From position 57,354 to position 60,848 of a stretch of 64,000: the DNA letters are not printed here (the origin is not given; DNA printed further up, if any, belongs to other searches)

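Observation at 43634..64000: Accessory-looking cluster: three paralogous ~1100–1200-aa N-anchored beta-repeat giants interleaved with three GGR-family flavoproteins and other anchored beta-rich proteins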

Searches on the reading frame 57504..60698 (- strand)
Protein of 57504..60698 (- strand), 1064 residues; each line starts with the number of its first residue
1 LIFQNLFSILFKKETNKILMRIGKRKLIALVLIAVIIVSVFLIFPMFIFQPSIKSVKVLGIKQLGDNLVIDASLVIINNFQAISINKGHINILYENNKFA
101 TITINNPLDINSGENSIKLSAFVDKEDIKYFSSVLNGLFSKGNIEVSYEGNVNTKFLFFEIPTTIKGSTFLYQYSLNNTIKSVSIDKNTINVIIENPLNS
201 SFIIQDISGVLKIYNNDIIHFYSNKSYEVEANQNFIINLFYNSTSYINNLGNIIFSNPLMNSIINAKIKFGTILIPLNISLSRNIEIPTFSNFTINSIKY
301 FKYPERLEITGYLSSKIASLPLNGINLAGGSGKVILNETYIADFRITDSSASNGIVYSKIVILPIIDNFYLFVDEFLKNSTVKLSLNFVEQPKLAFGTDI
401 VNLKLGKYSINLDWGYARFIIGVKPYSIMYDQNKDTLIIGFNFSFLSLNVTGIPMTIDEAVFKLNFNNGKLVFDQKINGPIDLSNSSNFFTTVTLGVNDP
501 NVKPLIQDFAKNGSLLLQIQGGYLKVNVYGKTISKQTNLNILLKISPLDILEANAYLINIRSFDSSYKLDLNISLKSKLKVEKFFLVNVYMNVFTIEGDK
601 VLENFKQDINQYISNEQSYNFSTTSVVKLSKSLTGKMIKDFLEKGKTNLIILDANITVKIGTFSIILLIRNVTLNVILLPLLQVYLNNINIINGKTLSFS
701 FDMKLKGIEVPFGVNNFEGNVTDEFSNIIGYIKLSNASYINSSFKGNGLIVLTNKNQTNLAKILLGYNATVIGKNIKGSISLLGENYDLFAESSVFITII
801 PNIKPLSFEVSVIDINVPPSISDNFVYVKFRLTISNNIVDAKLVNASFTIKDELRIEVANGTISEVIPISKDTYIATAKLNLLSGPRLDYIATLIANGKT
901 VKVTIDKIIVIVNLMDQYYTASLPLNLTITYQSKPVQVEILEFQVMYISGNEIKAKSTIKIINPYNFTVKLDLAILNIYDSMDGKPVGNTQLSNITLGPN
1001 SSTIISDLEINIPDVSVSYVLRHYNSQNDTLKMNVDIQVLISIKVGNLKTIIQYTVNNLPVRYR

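Call 4: search_protein_families(library=pfam, proteins=[window:57504-60698:-], max_evalue=0.01)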
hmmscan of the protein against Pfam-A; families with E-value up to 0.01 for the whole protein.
window:57504-60698:- (1064 aa): 0 families

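Call 6: search_protein_families(library=ncbifam, proteins=[window:57504-60698:-], max_evalue=0.01)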
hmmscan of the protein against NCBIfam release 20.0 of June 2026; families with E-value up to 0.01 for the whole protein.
window:57504-60698:- (1064 aa): 0 families
